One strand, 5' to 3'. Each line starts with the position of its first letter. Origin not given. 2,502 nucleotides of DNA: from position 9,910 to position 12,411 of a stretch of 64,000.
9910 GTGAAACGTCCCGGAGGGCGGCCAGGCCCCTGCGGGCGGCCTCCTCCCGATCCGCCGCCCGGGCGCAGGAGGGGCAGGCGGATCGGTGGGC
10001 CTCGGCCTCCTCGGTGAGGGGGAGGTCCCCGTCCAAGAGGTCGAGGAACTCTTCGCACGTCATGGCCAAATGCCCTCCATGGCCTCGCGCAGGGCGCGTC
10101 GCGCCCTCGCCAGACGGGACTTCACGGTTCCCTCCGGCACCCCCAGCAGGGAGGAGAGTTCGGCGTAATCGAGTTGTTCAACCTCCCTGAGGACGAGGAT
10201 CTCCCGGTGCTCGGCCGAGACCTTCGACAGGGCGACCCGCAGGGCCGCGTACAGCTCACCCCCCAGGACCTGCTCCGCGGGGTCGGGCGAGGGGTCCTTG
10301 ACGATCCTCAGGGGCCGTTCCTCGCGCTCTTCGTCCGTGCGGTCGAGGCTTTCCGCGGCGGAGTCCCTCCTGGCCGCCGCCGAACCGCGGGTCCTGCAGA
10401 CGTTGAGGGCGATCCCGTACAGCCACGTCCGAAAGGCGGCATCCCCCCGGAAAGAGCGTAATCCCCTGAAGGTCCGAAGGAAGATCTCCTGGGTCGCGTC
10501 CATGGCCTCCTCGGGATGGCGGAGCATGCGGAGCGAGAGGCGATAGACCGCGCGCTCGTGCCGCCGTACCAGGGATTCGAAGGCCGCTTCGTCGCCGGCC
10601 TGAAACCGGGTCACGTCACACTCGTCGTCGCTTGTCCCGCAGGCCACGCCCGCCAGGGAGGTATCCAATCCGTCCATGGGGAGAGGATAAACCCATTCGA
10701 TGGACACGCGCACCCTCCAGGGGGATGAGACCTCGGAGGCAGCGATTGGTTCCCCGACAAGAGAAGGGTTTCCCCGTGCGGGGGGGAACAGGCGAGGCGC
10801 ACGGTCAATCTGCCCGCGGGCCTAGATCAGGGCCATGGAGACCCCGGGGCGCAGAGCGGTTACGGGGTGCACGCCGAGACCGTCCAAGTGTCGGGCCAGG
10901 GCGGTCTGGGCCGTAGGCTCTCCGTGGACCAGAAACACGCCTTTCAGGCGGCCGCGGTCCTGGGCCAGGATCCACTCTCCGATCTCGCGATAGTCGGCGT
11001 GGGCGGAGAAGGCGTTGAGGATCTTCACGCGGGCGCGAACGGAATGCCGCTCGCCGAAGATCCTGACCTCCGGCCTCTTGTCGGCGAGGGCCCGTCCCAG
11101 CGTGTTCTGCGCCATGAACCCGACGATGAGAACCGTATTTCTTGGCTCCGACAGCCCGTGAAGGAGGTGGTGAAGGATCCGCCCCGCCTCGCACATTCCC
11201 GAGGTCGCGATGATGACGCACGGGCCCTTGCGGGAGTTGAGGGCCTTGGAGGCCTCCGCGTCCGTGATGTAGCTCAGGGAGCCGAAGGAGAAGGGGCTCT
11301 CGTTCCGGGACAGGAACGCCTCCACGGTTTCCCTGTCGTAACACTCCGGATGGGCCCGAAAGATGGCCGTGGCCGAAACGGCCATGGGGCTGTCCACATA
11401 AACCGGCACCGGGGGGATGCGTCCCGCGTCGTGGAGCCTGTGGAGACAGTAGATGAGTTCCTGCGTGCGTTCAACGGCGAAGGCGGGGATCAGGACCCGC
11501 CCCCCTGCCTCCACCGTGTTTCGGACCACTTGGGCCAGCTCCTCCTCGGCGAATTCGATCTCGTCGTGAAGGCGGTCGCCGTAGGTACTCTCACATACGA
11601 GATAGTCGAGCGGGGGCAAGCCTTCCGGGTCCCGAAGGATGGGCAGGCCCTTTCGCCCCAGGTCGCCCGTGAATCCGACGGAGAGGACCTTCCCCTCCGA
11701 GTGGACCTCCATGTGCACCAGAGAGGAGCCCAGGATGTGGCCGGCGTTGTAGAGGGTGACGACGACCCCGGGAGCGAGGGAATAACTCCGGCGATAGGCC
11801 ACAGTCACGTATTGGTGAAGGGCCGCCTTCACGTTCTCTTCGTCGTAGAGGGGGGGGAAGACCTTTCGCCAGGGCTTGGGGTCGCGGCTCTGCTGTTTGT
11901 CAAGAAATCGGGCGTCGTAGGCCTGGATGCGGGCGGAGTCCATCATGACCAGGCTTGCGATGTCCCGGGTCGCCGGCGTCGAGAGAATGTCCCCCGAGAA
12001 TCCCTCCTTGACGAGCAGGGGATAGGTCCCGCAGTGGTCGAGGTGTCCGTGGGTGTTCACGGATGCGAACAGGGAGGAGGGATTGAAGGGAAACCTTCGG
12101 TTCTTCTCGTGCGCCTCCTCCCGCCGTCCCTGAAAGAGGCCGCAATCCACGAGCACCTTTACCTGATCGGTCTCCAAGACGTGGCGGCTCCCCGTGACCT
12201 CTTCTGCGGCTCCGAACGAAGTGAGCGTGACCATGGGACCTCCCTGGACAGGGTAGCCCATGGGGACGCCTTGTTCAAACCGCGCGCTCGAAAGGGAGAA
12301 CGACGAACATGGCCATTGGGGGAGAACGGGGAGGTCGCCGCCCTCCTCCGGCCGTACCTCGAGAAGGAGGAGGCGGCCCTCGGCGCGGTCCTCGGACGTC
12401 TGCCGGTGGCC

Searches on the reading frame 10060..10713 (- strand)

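Call 53: search_protein_families(library=pfam, proteins=[window:10060-10713:-], max_evalue=0.00001)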
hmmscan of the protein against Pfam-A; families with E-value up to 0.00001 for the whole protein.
window:10060-10713:- (217 aa): 3 families
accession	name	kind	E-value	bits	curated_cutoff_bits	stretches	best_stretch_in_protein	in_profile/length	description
PF04542.20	Sigma70_r2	-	1.9e-15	56.8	24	1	48-109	1-64/71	Sigma-70 region 2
PF08281.18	Sigma70_r4_2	-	9.3e-15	54.5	25.7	1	157-208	3-54/54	Sigma-70, region 4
PF04545.22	Sigma70_r4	-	3.9e-11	42.7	24.1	1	161-210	1-50/50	Sigma-70, region 4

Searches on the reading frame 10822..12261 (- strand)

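Call 20: search_protein_families(library=pfam, proteins=[window:10822-12261:-], max_evalue=0.001)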
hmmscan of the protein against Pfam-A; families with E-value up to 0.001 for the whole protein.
window:10822-12261:- (479 aa): 4 families
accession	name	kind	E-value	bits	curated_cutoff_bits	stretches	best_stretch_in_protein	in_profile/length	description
PF10996.14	Beta-Casp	-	6e-42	143.4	27.7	1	266-392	1-120/120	Beta-Casp domain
PF07521.17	RMMBL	-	1.8e-12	47.5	21.6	1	406-466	2-60/63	Zn-dependent metallo-hydrolase RNA specificity domain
PF16661.11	Lactamase_B_6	-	3.1e-07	30.4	27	1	28-192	1-157/193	Metallo-beta-lactamase superfamily domain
PF00753.33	Lactamase_B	-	6.8e-07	29.9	22.7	1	28-89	10-69/196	Metallo-beta-lactamase superfamily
